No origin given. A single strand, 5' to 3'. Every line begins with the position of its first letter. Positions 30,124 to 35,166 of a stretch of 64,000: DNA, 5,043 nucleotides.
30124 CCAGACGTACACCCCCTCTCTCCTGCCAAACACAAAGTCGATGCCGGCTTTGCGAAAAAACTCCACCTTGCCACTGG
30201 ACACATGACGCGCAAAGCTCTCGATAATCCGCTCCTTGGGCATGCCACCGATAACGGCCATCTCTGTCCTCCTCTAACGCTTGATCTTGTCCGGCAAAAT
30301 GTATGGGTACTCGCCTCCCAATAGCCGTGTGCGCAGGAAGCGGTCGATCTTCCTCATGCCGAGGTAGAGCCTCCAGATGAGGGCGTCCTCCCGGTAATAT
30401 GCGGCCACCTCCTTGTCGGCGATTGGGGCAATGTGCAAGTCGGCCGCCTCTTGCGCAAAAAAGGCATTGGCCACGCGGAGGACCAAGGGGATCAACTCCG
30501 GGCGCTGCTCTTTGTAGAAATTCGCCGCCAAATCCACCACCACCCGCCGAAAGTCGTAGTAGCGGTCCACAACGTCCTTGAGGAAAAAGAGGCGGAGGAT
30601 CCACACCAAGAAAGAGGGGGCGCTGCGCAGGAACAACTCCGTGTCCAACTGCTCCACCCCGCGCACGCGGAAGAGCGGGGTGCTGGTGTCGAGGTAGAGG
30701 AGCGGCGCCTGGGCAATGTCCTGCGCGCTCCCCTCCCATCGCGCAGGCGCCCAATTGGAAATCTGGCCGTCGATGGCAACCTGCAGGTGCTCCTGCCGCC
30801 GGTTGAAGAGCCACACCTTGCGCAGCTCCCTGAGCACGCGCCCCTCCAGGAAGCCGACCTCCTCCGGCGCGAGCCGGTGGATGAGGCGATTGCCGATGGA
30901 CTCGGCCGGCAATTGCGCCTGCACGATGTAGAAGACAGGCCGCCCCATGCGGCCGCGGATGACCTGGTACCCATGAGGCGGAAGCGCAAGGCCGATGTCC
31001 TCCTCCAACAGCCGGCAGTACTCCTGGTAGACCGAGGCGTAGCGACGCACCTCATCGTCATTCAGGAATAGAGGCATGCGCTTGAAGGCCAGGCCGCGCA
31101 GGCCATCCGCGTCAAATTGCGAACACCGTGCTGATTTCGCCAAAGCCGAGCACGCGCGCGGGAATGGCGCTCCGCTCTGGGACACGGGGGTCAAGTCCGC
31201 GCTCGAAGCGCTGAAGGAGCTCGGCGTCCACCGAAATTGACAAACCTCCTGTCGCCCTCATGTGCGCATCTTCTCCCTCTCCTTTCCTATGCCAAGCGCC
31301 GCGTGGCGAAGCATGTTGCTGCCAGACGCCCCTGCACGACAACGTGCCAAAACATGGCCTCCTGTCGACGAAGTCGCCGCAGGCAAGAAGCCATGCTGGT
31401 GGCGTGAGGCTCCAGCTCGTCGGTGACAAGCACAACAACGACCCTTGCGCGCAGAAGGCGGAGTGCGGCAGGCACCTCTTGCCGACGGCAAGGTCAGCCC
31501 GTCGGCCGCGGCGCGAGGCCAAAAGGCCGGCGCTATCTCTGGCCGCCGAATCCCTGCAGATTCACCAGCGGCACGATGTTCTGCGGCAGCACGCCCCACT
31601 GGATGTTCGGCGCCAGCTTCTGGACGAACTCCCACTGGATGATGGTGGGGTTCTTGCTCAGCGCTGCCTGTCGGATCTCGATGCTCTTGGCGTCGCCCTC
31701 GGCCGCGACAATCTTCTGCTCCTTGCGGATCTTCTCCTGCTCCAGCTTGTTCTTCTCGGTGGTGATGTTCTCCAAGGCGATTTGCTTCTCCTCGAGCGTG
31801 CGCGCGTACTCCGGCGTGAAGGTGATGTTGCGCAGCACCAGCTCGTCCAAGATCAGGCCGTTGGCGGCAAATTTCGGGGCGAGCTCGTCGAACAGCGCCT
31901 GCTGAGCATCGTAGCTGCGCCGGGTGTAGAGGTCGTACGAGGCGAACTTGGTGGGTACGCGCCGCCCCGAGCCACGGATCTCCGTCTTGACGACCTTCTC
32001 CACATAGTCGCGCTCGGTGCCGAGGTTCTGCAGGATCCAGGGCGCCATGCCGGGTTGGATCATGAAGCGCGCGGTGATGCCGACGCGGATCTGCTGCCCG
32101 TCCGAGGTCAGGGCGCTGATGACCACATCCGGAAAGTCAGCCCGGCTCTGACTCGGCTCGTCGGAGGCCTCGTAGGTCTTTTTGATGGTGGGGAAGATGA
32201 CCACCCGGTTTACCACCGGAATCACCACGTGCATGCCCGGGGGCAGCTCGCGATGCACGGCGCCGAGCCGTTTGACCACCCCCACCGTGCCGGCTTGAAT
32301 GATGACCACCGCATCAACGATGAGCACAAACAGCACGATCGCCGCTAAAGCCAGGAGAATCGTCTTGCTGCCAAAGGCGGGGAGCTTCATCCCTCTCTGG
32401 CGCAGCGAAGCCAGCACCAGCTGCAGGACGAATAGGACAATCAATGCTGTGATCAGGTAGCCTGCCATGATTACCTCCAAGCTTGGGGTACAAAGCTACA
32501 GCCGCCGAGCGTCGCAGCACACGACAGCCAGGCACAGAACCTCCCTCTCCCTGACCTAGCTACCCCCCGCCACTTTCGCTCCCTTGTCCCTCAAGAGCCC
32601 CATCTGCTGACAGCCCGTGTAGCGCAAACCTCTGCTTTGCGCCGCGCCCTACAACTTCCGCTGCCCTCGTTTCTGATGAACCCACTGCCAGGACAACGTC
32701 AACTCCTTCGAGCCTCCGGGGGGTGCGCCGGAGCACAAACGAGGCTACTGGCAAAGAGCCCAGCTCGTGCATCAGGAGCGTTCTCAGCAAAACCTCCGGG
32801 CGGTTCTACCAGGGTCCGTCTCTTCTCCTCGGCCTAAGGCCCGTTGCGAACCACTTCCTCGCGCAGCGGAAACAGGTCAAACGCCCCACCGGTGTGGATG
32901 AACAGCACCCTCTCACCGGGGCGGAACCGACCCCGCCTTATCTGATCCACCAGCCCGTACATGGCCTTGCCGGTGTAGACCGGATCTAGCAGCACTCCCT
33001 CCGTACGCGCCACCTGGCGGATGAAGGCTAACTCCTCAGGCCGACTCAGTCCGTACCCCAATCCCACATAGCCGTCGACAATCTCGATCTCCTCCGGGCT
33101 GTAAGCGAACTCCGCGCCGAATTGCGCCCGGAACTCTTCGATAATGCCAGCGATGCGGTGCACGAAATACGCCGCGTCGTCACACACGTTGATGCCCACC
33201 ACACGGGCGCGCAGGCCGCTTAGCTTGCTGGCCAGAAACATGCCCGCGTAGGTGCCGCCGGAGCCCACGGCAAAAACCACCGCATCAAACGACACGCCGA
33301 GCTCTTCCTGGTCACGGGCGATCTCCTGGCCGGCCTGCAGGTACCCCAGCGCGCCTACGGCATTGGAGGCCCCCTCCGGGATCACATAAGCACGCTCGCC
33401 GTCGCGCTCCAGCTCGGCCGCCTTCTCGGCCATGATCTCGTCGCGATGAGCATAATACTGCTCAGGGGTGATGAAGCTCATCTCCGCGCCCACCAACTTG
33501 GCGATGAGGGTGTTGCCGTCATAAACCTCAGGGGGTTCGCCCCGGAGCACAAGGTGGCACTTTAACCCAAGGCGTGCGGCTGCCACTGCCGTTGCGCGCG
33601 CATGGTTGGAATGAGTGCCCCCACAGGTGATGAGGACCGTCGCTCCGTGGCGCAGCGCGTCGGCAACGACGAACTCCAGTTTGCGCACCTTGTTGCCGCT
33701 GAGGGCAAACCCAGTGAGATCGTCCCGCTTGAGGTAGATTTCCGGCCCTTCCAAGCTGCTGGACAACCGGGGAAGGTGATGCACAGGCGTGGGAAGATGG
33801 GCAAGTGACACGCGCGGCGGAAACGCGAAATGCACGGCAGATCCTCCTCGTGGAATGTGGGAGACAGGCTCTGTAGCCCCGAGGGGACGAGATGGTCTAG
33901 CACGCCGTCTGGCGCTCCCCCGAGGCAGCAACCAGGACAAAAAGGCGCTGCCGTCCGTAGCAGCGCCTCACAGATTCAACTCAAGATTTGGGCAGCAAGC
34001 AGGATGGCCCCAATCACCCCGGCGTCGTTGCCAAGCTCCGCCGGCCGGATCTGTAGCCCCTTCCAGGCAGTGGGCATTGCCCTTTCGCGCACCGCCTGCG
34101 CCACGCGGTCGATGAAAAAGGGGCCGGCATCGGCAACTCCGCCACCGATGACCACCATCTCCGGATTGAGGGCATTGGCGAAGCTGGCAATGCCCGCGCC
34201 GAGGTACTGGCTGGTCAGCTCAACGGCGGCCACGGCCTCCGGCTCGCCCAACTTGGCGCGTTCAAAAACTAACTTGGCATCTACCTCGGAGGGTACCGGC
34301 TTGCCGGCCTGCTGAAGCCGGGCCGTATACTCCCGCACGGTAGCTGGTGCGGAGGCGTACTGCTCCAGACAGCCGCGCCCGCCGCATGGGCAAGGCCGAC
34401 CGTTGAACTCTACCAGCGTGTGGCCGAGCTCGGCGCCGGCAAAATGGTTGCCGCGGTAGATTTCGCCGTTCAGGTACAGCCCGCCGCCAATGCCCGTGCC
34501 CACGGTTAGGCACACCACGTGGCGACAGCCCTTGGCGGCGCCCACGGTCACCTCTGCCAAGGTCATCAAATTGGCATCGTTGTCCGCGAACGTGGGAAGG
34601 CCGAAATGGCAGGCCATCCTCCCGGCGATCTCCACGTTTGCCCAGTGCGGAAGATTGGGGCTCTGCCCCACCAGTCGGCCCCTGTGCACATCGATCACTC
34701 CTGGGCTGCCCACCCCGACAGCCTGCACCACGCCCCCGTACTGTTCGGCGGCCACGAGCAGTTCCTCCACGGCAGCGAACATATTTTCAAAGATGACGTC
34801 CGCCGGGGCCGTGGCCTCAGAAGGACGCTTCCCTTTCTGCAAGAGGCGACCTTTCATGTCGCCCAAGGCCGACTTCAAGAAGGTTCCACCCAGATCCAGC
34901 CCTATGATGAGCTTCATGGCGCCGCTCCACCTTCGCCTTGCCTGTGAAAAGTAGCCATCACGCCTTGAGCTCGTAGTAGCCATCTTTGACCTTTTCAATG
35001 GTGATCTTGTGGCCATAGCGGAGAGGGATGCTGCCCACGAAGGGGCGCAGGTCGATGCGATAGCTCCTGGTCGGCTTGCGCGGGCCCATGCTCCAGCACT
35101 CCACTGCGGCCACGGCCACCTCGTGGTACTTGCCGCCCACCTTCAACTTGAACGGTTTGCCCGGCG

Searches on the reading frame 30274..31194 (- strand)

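Call 82: search_protein_families(library=pfam, proteins=[window:30274-31194:-], max_evalue=0.00001)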
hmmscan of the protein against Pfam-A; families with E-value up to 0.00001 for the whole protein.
window:30274-31194:- (306 aa): 1 family
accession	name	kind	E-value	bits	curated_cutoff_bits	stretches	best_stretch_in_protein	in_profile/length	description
PF19709.4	DUF6206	-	2.5e-20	73.3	30.4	1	35-283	34-269/271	Family of unknown function (DUF6206)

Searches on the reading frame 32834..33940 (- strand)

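Call 82: search_protein_families(library=pfam, proteins=[window:32834-33940:-], max_evalue=0.00001)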
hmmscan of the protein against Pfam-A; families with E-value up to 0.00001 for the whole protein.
window:32834-33940:- (368 aa): 1 family
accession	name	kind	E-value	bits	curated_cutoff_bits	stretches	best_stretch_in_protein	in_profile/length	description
PF00291.31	PALP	-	1e-54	186.4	35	1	44-351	1-295/295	Pyridoxal-phosphate dependent enzyme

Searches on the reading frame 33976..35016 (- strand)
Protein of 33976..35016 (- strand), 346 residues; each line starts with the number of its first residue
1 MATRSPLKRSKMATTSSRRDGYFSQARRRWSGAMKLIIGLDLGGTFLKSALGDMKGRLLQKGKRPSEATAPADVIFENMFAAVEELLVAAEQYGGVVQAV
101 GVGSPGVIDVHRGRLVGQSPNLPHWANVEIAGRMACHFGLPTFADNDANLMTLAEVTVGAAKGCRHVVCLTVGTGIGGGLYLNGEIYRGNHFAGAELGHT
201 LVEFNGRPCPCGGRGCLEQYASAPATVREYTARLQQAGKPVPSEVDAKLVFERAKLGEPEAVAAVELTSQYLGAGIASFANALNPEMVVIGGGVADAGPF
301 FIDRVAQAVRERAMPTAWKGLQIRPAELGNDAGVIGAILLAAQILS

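Call 81: find_encoding_contigs(protein=window:33976-35016:-, flank=10000, max_places=1)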
Protein window:33976-35016:- (346 aa): no gene with exactly this product is on record in the collection.

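Call 82: search_protein_families(library=pfam, proteins=[window:33976-35016:-], max_evalue=0.00001)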
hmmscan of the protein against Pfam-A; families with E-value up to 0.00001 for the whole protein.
window:33976-35016:- (346 aa): 1 family
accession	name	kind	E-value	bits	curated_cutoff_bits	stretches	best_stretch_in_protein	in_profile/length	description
PF00480.26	ROK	-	2.9e-69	234.3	22.9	1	38-343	2-293/294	ROK family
